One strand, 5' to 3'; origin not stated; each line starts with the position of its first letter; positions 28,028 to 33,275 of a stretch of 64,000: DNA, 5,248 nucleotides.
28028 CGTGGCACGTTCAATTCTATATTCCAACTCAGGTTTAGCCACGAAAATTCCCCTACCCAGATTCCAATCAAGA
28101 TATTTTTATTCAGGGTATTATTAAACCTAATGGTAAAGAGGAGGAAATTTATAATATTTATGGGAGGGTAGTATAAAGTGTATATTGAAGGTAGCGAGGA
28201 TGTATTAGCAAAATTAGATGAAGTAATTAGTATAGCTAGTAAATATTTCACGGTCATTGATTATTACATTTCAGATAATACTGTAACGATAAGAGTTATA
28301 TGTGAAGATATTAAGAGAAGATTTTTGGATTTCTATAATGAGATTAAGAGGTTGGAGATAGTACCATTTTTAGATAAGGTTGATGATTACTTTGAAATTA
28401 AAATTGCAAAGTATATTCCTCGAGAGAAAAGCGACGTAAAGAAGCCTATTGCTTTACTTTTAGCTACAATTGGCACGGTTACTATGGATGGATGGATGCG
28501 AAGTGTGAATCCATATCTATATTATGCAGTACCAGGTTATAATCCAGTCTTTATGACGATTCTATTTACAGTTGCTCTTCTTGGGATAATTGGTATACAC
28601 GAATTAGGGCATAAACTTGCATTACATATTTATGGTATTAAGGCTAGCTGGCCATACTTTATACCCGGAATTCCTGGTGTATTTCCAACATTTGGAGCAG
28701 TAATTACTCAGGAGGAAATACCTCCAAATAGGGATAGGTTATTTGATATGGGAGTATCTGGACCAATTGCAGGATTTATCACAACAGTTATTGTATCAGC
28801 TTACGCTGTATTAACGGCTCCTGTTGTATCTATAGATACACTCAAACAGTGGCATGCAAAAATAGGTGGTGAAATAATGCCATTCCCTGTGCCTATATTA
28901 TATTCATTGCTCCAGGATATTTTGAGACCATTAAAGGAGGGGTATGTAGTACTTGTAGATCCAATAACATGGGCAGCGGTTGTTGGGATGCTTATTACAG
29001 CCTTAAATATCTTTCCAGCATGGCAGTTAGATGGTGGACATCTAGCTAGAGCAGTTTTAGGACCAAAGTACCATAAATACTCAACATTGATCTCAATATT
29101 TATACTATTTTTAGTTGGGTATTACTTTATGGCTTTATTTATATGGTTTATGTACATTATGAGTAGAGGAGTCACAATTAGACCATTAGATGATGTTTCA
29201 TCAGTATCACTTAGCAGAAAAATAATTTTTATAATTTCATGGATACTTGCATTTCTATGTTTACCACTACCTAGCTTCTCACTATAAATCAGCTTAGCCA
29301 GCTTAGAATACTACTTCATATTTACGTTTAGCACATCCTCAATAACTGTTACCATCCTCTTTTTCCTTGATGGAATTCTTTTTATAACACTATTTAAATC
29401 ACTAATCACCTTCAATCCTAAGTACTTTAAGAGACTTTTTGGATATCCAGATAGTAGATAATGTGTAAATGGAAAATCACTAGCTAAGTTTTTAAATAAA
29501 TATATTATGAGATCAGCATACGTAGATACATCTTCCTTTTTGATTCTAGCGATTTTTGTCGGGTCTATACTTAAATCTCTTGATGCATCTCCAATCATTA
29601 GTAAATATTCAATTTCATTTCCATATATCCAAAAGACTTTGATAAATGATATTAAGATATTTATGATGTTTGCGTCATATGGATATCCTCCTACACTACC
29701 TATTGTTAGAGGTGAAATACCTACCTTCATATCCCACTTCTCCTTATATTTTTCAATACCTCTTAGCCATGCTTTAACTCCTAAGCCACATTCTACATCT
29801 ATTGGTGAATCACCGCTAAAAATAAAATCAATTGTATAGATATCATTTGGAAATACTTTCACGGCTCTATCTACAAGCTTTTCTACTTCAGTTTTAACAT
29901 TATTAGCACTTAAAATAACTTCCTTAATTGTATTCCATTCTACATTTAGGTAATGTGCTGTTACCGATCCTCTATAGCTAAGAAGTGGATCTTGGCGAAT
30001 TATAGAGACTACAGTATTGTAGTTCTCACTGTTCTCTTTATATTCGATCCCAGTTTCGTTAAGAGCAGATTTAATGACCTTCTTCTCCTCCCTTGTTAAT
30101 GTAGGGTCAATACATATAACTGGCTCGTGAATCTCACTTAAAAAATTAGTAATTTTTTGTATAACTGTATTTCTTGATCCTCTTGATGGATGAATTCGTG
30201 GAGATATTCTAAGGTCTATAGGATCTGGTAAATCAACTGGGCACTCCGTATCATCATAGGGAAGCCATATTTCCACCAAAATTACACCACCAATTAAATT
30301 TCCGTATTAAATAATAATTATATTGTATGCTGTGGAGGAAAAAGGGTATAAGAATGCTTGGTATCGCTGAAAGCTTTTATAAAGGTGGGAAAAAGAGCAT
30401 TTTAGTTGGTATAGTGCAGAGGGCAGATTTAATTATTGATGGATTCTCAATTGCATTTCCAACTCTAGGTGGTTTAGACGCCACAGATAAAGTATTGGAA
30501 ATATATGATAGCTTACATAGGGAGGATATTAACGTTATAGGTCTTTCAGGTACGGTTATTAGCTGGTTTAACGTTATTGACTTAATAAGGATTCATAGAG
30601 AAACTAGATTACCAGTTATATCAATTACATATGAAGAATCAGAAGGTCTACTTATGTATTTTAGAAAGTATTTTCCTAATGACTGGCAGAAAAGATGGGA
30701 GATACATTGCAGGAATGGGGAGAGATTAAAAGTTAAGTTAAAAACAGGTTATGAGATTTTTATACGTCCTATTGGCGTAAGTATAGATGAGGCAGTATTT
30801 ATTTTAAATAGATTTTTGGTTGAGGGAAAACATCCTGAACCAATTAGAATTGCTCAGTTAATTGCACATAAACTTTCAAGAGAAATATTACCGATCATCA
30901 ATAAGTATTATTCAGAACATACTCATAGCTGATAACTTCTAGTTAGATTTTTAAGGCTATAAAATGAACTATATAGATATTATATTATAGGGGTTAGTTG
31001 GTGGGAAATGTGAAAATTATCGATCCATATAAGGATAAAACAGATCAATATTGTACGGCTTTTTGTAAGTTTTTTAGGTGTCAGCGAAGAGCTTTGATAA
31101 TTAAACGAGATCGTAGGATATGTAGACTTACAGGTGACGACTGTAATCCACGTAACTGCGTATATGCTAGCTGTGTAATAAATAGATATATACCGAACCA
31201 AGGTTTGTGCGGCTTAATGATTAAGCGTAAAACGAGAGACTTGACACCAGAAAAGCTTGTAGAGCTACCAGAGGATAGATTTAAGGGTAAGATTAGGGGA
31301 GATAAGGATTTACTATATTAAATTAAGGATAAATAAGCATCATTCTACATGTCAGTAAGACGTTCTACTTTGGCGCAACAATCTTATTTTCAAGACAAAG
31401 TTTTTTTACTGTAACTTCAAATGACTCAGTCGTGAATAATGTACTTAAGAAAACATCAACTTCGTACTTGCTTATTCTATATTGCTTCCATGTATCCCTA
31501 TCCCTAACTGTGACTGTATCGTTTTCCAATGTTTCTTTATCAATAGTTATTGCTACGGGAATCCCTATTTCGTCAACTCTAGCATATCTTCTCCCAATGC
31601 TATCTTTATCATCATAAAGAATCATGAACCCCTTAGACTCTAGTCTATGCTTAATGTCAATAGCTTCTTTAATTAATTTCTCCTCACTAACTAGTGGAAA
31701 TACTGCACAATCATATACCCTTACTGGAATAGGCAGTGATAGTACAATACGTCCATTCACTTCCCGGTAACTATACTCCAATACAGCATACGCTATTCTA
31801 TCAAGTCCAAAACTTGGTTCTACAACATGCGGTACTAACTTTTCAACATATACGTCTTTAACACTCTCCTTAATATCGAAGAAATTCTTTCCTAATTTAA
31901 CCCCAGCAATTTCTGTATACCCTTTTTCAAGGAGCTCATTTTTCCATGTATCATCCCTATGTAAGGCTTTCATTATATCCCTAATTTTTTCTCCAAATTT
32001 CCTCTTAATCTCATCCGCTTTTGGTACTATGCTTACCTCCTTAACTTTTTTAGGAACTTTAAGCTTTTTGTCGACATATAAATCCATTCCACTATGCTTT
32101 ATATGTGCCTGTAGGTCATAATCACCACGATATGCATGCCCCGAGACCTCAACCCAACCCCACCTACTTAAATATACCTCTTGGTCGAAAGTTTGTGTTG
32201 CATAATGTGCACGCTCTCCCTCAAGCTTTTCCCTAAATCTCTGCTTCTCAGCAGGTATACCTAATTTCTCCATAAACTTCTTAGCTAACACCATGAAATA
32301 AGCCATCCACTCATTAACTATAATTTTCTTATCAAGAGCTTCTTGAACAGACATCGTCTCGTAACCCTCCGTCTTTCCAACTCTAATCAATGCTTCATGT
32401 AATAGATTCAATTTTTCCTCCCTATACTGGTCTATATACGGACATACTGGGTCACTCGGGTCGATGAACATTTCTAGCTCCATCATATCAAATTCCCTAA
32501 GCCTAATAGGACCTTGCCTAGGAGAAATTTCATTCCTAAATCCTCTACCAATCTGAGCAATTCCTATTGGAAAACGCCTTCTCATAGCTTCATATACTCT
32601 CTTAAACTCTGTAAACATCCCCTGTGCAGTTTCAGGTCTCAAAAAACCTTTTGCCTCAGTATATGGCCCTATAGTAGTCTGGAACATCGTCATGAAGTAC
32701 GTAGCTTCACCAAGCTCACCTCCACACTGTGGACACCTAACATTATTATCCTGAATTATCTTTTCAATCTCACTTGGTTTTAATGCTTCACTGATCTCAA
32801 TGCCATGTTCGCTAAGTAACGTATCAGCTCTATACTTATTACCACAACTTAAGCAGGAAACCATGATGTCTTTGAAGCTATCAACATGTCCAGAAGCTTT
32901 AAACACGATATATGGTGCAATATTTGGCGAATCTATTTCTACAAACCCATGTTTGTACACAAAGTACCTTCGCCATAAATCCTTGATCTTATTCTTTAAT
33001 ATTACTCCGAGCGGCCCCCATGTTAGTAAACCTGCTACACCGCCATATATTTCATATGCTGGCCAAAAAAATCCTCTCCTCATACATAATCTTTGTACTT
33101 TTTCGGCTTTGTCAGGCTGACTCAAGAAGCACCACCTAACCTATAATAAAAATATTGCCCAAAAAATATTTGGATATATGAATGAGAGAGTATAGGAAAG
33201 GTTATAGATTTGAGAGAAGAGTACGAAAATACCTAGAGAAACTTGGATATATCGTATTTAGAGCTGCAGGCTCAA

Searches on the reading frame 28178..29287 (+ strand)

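Call 48: search_protein_families(library=pfam, proteins=[window:28178-29287:+], max_evalue=0.00001)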
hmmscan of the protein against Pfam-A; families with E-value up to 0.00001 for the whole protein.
window:28178-29287:+ (369 aa): 1 family
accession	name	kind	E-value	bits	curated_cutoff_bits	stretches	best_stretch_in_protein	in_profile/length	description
PF02163.28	Peptidase_M50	-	1.5e-16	60.9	27.2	1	130-312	2-220/221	Peptidase family M50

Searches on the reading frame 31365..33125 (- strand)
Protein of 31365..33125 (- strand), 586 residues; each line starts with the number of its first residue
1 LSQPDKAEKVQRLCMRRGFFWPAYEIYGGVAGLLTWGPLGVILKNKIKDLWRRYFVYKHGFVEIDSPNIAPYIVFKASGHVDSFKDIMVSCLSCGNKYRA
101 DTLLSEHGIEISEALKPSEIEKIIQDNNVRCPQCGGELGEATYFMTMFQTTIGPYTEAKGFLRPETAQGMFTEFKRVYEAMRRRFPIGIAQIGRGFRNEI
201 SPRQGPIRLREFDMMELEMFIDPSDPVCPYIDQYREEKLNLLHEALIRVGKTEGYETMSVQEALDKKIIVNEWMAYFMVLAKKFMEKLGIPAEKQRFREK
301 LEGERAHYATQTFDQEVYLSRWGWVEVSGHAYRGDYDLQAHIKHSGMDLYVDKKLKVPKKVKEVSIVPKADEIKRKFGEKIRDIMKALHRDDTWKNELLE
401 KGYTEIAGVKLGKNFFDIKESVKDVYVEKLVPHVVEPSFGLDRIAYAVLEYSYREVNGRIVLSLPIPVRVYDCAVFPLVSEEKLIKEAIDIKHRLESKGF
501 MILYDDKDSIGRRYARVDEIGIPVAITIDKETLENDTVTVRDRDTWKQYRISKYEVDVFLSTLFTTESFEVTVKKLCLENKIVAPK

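Call 49: search_protein_families(library=pfam, proteins=[window:31365-33125:-], max_evalue=0.00001)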
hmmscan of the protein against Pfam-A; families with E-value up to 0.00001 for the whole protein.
window:31365-33125:- (586 aa): 2 families
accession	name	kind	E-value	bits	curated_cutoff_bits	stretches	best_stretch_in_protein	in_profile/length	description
PF03129.25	HGTP_anticodon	-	1.6e-20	73.5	21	1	472-556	1-87/94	Anticodon binding domain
PF00587.30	tRNA-synt_2b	-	6.1e-07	30.1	29.3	1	161-273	12-120/179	tRNA synthetase class II core domain (G, H, P, S and T)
